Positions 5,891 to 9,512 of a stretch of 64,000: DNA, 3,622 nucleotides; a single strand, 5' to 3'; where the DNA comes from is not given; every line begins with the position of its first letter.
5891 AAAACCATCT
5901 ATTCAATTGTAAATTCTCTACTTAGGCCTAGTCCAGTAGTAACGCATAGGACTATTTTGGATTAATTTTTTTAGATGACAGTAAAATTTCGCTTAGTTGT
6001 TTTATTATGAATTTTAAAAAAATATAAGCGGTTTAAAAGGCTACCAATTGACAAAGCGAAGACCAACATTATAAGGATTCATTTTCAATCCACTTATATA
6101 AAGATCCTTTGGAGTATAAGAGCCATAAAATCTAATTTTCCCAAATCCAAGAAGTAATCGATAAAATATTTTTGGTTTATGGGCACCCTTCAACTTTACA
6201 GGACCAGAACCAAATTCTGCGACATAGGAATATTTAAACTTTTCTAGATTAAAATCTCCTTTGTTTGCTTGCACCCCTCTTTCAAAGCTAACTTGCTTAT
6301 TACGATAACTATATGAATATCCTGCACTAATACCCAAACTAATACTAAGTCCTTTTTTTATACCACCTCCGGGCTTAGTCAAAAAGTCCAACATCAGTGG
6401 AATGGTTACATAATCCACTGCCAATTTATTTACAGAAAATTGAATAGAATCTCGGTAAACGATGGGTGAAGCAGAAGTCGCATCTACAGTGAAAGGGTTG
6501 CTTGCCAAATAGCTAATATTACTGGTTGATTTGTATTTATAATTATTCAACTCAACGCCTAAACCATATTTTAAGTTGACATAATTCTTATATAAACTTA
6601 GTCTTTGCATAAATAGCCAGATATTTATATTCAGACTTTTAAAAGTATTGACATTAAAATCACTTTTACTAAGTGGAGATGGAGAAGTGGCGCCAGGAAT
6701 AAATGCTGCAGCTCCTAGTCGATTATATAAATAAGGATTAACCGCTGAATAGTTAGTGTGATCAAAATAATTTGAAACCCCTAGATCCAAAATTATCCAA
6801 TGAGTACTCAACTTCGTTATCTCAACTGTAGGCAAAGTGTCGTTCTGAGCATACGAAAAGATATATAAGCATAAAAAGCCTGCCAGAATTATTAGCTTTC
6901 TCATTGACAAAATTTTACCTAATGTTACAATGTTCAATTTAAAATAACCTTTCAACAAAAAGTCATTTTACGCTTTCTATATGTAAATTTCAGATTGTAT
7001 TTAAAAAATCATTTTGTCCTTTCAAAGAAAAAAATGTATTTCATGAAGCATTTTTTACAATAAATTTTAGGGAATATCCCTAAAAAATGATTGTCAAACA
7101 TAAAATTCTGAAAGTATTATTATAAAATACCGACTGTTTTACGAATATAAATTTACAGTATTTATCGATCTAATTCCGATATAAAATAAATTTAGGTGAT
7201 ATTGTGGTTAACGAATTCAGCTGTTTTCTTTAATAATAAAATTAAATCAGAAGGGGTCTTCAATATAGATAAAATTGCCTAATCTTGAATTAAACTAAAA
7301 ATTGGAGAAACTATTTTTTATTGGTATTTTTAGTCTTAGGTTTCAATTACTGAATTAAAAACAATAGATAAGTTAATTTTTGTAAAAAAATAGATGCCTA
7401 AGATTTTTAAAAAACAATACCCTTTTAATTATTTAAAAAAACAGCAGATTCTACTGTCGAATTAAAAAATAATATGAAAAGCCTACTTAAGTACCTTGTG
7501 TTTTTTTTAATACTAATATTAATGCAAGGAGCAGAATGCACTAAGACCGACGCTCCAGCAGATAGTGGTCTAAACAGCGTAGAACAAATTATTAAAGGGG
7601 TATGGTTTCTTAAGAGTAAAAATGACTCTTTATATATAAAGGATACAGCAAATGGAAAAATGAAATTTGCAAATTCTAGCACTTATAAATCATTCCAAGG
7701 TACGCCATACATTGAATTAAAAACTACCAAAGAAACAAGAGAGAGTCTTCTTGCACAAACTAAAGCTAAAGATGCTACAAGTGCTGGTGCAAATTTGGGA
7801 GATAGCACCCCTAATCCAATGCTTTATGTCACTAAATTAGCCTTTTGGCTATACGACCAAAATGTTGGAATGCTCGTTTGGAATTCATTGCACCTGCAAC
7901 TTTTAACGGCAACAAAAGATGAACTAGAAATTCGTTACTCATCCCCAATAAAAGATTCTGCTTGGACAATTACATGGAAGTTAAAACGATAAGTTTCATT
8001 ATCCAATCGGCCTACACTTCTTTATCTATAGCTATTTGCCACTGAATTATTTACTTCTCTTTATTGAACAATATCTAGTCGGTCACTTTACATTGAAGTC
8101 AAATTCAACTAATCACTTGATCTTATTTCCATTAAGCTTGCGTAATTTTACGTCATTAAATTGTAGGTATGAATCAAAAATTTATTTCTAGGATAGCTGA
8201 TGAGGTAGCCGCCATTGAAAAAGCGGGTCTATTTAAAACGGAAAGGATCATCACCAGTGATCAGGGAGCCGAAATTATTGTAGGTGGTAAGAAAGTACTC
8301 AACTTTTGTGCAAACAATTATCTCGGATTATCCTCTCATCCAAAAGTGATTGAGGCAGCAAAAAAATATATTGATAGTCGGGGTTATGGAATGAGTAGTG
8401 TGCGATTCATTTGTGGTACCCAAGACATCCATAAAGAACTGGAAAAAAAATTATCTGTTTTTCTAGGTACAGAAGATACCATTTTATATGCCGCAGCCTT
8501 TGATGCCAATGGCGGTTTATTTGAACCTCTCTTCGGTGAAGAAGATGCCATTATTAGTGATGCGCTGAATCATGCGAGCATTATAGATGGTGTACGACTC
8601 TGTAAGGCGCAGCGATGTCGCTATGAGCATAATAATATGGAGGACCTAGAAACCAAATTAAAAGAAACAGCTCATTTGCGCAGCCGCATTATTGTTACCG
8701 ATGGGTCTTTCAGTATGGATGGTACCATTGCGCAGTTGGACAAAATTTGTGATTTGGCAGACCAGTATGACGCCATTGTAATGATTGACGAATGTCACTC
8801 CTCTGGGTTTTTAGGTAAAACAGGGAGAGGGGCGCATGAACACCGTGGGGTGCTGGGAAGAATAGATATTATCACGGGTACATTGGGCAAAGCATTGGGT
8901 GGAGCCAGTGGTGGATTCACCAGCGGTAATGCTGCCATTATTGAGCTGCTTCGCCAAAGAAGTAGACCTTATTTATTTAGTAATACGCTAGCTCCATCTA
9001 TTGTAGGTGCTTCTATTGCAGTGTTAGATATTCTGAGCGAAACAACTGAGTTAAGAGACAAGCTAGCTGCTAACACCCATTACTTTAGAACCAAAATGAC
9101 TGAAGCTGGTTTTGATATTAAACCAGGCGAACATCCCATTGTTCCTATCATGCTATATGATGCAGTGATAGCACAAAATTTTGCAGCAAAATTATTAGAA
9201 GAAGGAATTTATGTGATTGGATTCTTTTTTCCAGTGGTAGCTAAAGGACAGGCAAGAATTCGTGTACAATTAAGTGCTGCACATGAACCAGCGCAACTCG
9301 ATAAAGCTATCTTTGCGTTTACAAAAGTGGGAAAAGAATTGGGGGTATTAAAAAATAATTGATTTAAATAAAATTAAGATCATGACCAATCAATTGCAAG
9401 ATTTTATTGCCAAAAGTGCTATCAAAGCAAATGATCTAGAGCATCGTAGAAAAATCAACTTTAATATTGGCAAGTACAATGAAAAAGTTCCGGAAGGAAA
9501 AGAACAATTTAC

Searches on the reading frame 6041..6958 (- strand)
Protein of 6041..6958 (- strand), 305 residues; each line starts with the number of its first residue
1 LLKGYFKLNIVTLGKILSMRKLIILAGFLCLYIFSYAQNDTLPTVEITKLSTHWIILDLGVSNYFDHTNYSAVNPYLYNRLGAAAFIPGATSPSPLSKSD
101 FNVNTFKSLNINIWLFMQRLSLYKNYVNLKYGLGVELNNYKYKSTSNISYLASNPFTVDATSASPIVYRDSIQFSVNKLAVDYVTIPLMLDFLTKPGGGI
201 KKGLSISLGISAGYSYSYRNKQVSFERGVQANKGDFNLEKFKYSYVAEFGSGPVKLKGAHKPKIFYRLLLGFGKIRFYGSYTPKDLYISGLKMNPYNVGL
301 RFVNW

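Call 6: search_protein_families(library=pfam, proteins=[window:6041-6958:-], max_evalue=0.01)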
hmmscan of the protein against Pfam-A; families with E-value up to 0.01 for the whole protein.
window:6041-6958:- (305 aa): 0 families

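Call 31: find_encoding_contigs(protein=window:6041-6904:-, flank=10000, max_places=10)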
Protein window:6041-6904:- (287 aa): 7 contigs read that carry it; 5 places shown.
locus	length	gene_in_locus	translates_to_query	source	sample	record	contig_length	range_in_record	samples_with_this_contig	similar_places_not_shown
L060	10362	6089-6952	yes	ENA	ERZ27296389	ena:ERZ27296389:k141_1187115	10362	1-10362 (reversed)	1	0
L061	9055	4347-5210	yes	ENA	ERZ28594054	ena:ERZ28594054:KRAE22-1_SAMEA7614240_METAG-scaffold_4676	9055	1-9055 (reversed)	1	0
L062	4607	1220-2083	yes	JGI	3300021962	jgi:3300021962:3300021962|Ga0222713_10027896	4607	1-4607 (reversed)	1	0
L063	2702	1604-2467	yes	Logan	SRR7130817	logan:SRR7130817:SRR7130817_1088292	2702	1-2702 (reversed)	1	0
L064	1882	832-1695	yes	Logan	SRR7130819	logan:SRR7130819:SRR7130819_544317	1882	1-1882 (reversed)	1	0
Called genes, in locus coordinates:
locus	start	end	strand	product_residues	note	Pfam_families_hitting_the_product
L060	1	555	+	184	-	?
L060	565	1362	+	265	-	PF13385:Laminin_G_3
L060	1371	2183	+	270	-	PF13385:Laminin_G_3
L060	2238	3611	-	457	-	PF02589:LUD_dom, PF13187:Fer4_9 (faint), PF13183:Fer4_8, PF13237:Fer4_10 (faint)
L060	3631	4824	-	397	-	PF00202:Aminotran_3 (faint), PF00155:Aminotran_1_2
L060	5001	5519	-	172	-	-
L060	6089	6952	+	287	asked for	-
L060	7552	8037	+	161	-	PF04542:Sigma70_r2, PF08281:Sigma70_r4_2, PF04545:Sigma70_r4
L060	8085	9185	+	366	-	-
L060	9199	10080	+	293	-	PF13568:OMP_b-brl_2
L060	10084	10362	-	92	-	?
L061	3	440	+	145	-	?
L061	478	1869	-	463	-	PF02589:LUD_dom, PF13187:Fer4_9 (faint), PF13237:Fer4_10 (faint), PF13183:Fer4_8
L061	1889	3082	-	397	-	PF00202:Aminotran_3 (faint), PF00155:Aminotran_1_2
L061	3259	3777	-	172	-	-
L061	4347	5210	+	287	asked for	-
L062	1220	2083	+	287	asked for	-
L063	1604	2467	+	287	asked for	-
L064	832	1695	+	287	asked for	-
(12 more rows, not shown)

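Call 44: find_homologous_proteins(query=window:6041-6904:-, max_evalue=1e-30)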
Query window:6041-6904:- (287 aa): 990 proteins with E <= 1e-30 among 1684 candidates; the best 120 are listed.
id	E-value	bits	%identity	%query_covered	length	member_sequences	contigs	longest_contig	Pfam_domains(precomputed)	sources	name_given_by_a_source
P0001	3.7e-185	632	99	100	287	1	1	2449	-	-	-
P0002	8.6e-185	631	99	100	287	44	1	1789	-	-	-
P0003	3.2e-183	625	98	100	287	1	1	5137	-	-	-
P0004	1.6e-168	577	89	100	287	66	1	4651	-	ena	-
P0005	1.1e-159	548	100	87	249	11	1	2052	-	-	-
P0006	1.0e-149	516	81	100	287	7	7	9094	-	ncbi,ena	-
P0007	4.3e-147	507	78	100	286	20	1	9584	PF13568.13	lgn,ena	-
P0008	2.5e-145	501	77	100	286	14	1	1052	PF13568.13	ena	-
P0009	7.8e-135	467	72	100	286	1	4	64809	-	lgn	-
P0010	1.1e-79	286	55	91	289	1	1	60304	PF13568.13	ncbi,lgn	ncbi:MAG: outer membrane beta-barrel protein [Ferruginibacter sp.]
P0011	1.3e-77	279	57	91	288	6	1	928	PF13568.13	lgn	-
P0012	1.4e-76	276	55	89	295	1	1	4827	PF13568.13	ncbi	ncbi:MAG: outer membrane beta-barrel protein [Ferruginibacter sp.]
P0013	2.0e-76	275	54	91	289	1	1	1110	PF13568.13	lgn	-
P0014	2.4e-76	275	55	91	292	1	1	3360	PF13568.13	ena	-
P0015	2.5e-76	275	55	90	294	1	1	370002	PF13568.13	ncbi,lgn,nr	ncbi:MAG: hypothetical protein JWP81_63 [Ferruginibacter sp.]|nr:hypothetical protein [Ferruginibact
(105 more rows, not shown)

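Call 45: find_encoding_contigs(protein=P0009, flank=9000, max_places=4)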
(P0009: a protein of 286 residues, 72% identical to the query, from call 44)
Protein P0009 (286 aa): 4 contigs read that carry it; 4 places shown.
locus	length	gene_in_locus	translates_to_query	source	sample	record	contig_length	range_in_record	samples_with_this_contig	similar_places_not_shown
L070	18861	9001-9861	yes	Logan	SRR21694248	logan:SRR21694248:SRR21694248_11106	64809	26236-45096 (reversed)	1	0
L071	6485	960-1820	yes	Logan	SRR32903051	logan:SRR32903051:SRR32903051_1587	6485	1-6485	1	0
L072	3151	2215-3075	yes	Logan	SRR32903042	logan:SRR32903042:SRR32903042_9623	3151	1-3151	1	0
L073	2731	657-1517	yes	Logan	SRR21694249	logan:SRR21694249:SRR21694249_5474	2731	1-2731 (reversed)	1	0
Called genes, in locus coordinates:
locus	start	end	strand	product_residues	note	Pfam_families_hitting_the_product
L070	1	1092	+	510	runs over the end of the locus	PF02142:MGS, PF01808:AICARFT_IMPCHas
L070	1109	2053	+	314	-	PF00892:EamA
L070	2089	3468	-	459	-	PF02589:LUD_dom, PF13187:Fer4_9 (faint), PF13183:Fer4_8, PF13237:Fer4_10 (faint)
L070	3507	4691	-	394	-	PF00155:Aminotran_1_2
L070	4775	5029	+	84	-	-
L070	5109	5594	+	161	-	PF04542:Sigma70_r2, PF08281:Sigma70_r4_2, PF04545:Sigma70_r4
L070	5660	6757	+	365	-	-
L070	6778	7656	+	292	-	-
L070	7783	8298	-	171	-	-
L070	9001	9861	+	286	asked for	-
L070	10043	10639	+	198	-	PF03734:YkuD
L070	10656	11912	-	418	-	PF02547:Queuosine_synth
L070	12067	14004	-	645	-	PF16177:ACAS_N, PF00501:AMP-binding, PF13193:AMP-binding_C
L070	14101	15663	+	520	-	PF00083:Sugar_tr, PF07690:MFS_1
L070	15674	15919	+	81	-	PF20664:DUF6814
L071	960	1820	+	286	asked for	-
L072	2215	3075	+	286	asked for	-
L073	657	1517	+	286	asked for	-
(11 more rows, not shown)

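Call 46: find_encoding_contigs(protein=P0006, flank=9000, max_places=4)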
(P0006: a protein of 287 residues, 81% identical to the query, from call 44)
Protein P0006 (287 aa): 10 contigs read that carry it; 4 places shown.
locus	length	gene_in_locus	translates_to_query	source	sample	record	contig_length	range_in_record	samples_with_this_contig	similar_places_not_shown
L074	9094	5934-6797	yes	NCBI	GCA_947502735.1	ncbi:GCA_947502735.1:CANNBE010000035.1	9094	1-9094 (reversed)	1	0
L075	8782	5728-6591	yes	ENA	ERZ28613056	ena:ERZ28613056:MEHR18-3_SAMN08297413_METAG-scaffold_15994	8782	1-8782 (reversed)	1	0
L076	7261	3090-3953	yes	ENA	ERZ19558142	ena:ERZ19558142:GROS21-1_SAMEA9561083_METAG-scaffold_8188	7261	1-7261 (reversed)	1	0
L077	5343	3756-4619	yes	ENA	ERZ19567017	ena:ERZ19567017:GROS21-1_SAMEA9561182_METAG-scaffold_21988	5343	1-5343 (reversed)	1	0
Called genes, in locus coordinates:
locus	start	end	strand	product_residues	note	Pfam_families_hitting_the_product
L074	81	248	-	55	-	-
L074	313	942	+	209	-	PF19570:DUF6088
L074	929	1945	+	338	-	PF08843:AbiEii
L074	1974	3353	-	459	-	PF02589:LUD_dom, PF13187:Fer4_9 (faint), PF13237:Fer4_10 (faint), PF13183:Fer4_8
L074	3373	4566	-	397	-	PF00202:Aminotran_3 (faint), PF00155:Aminotran_1_2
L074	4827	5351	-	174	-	-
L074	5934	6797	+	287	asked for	-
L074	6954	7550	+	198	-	PF03734:YkuD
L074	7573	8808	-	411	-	PF02547:Queuosine_synth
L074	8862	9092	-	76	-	?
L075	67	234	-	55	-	-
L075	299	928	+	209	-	PF19570:DUF6088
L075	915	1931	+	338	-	PF08843:AbiEii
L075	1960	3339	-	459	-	PF02589:LUD_dom, PF13187:Fer4_9 (faint), PF13237:Fer4_10 (faint), PF13183:Fer4_8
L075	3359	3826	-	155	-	PF00155:Aminotran_1_2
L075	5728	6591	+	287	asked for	-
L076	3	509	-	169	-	?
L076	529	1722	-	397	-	PF00202:Aminotran_3 (faint), PF00155:Aminotran_1_2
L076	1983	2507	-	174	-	-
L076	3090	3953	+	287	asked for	-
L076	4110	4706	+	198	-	PF03734:YkuD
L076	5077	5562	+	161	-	PF04542:Sigma70_r2, PF08281:Sigma70_r4_2, PF04545:Sigma70_r4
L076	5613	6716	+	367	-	-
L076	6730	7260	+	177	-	?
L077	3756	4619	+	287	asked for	-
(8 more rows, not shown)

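Call 47: find_encoding_contigs(protein=P0004, flank=9000, max_places=4)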
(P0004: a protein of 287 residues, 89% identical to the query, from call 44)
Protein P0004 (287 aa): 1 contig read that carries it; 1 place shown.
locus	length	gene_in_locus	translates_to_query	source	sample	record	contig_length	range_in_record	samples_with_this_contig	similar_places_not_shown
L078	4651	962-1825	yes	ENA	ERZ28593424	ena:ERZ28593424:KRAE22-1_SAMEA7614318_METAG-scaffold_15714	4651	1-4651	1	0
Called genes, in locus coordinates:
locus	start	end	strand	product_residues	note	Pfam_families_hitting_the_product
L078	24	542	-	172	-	-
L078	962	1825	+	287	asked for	-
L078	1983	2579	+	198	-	PF03734:YkuD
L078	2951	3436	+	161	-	PF07638:Sigma70_ECF (weak), PF04542:Sigma70_r2, PF08281:Sigma70_r4_2, PF04545:Sigma70_r4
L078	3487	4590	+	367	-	-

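Call 51: find_encoding_contigs(protein=L076:5613-6716:+, flank=9000, max_places=10)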
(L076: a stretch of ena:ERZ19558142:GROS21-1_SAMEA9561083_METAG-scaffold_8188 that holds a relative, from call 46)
Protein L076:5613-6716:+ (367 aa): 1 contig read that carries it; 1 place shown.
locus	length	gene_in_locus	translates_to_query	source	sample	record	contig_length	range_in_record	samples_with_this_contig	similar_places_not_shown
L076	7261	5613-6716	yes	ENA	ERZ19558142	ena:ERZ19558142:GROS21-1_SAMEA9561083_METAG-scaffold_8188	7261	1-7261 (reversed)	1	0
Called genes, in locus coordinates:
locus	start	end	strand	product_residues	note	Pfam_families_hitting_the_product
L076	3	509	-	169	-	?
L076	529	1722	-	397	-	PF00202:Aminotran_3 (faint), PF00155:Aminotran_1_2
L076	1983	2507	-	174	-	-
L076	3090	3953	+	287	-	-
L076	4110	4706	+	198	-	PF03734:YkuD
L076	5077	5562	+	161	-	PF04542:Sigma70_r2, PF08281:Sigma70_r4_2, PF04545:Sigma70_r4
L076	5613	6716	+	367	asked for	-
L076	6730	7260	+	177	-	?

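Call 52: find_encoding_contigs(protein=L078:3487-4590:+, flank=9000, max_places=10)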
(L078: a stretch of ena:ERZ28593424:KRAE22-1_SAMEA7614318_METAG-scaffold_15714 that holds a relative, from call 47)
Protein L078:3487-4590:+ (367 aa): 2 contigs read that carry it; 2 places shown.
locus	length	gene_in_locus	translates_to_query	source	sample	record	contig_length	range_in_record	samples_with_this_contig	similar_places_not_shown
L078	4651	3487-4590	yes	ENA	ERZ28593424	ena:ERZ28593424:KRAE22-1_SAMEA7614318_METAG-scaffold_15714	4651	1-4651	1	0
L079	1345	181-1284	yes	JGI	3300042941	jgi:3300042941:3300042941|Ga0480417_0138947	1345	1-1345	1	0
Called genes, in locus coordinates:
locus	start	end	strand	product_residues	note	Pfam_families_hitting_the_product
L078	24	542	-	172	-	-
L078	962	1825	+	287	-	-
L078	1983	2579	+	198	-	PF03734:YkuD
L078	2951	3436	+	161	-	PF07638:Sigma70_ECF (weak), PF04542:Sigma70_r2, PF08281:Sigma70_r4_2, PF04545:Sigma70_r4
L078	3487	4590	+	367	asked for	-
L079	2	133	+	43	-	?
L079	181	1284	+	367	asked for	-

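Call 54: find_related_loci(query=window:6041-6904:-, collection=genome_contigs, flank=10000)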
Query window:6041-6904:- (287 aa) in genome_contigs; peptide patterns used: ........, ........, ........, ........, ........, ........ (x = any residue, [..] = any of these).
117 stretches matched a pattern; 28 encode a relative of the query (tblastn E <= 1e-3); 28 distinct loci.
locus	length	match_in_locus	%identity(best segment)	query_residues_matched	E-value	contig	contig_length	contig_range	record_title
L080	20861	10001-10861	90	1-287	2e-175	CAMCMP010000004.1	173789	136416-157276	MAG: Chitinophaga pinensis isolate MsH-30jul19-61 genome assembly, contig: MsH-30jul19-C67, whole genome shotgun sequenc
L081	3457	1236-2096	87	1-287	1e-178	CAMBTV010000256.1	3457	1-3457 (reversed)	MAG: Chitinophaga pinensis isolate MoE-23oct19-254 genome assembly, contig: MoE-23oct19-C65661, whole genome shotgun seq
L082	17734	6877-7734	77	1-287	3e-151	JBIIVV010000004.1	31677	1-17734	MAG: Ferruginibacter sp. isolate ME2005-02-11D0_3300042485_group2_bin224 Rohwer_bin468_scaffold_580_c1, whole genome sho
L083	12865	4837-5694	77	1-287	8e-151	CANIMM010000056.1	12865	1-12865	MAG: Chitinophagaceae bacterium isolate RH-14apr17-330 genome assembly, contig: RH-14apr17-C13172, whole genome shotgun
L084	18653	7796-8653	77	1-287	4e-149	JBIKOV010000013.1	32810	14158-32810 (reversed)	MAG: Ferruginibacter sp. isolate ME2015-02-15_3300042450_group6_bin69 Rohwer_bin473_scaffold_386_c1, whole genome shotgu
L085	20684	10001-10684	48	30-287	4e-67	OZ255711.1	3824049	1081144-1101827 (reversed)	MAG: Hanamia sp. isolate 10415a06-64e4-4b70-a3c1-31394446c8bf genome assembly, chromosome: 1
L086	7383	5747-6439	45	27-287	2e-64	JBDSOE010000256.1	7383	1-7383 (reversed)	MAG: Ginsengibacter sp. isolate cluster1_bin.432 k127_8771090, whole genome shotgun sequence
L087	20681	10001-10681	45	28-287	2e-64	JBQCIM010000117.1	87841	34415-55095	MAG: Ginsengibacter sp. isolate bin820 k141_507738, whole genome shotgun sequence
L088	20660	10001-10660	47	28-287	1e-63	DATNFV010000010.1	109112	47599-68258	MAG TPA_asm: Hanamia sp. isolate SMAG_U11304 k141_967226, whole genome shotgun sequence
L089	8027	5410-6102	44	27-287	8e-64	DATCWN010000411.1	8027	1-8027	MAG TPA_asm: Hanamia sp. isolate SMAG_U7412 k141_306639, whole genome shotgun sequence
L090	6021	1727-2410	44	30-287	2e-62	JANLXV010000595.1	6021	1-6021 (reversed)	MAG: Chitinophagaceae bacterium isolate OTE_14_metabat.9 OTE_14_k141_2270811, whole genome shotgun sequence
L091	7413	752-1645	36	1-286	5e-61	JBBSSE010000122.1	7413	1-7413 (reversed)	MAG: Chitinophagales bacterium isolate SVL1_sbin.56 SVL1_sbin.56_K_1417695_L_7413_cov_85.4164, whole genome shotgun sequ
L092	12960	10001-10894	35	1-286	2e-57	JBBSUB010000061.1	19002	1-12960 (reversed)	MAG: Chitinophagales bacterium isolate SVL2_sbin.35 SVL2_sbin.35_k141_1444453_length_19002_cov_20.2832, whole genome sho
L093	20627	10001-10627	43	30-287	5e-52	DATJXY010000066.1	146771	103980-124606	MAG TPA_asm: Puia sp. isolate SMAG_U15138 k141_2276676, whole genome shotgun sequence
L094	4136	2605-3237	43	32-287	3e-51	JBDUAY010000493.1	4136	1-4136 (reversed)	MAG: Bacteroidota bacterium isolate cluster4_bin.201 NODE_98636_length_4136_cov_7.936045, whole genome shotgun sequence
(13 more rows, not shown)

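Call 62: find_related_loci(query=window:6041-6904:-, collection=metagenome_contigs, flank=7000)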
Query window:6041-6904:- (287 aa) in metagenome_contigs; peptide patterns used: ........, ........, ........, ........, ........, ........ (x = any residue, [..] = any of these).
148 stretches matched a pattern; 32 encode a relative of the query (tblastn E <= 1e-3); 32 distinct loci.
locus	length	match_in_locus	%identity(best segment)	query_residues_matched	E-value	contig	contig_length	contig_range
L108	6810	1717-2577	89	1-287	9e-173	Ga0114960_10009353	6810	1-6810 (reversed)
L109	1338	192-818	95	79-287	1e-143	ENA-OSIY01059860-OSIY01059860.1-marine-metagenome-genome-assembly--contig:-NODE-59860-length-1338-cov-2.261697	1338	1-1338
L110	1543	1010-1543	87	28-205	5e-107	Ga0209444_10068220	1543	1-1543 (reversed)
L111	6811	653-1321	53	30-287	7e-78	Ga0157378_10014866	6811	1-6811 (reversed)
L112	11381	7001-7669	53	30-287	7e-78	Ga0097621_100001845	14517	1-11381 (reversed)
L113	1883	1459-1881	78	1-141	6e-71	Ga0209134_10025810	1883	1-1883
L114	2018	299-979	46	28-287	2e-68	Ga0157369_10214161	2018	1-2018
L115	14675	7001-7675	46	30-287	5e-65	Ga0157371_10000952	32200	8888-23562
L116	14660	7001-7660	47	28-287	7e-64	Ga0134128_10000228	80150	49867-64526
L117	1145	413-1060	45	30-287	4e-68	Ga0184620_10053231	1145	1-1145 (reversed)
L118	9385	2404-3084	44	28-287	9e-64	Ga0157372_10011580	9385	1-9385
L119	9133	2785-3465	45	28-287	2e-63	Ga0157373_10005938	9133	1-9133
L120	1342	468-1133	43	36-287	1e-63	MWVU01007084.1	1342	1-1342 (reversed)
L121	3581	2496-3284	40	5-287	2e-58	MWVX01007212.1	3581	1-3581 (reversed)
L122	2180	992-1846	38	1-252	4e-56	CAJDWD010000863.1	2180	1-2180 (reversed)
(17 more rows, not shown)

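Call 70: search_protein_families(library=ncbifam, proteins=[window:6041-6904:-, L074:6954-7550:+], max_evalue=0.001)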
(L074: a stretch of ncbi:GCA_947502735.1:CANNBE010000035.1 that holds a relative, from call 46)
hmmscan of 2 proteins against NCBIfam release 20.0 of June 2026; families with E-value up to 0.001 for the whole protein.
window:6041-6904:- (287 aa): 0 families

L074:6954-7550:+ (198 aa): 1 family
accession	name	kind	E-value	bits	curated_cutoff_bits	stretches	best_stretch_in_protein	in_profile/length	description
NF040599.1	LdtF_DpaA_YafK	equivalog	7.5e-06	25.2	365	1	42-125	35-119/242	peptidoglycan meso-diaminopimelic acid protein amidase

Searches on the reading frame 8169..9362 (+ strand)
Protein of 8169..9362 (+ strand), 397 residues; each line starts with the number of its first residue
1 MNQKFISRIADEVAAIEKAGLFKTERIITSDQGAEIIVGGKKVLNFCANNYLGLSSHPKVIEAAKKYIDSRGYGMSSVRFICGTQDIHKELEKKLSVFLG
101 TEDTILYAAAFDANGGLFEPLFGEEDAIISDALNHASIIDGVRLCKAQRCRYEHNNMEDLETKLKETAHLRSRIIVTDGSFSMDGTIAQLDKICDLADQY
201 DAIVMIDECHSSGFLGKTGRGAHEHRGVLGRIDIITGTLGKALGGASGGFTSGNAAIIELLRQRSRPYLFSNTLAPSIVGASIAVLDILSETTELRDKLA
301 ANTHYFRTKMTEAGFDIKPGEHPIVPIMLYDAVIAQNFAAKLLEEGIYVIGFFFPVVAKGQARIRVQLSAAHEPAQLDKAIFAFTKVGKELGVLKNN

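Call 27: find_encoding_contigs(protein=window:8169-9362:+, flank=10000, max_places=10)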
Protein window:8169-9362:+ (397 aa): 4 contigs read that carry it; 2 places shown.
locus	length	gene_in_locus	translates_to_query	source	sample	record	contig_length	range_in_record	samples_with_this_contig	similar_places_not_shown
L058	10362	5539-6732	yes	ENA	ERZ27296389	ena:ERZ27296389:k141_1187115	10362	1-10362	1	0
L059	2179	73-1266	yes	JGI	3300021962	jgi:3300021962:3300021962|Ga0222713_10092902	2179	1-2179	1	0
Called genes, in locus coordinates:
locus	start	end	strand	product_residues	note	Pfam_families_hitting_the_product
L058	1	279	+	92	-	?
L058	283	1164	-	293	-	PF13568:OMP_b-brl_2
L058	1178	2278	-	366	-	-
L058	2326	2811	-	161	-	PF04542:Sigma70_r2, PF08281:Sigma70_r4_2, PF04545:Sigma70_r4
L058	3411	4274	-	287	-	-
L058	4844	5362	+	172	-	-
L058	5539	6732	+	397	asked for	PF00202:Aminotran_3 (faint), PF00155:Aminotran_1_2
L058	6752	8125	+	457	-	PF02589:LUD_dom, PF13187:Fer4_9 (faint), PF13183:Fer4_8, PF13237:Fer4_10 (faint)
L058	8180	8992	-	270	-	PF13385:Laminin_G_3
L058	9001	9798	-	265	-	PF13385:Laminin_G_3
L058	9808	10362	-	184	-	?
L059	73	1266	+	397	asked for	PF00202:Aminotran_3 (faint), PF00155:Aminotran_1_2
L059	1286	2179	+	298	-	?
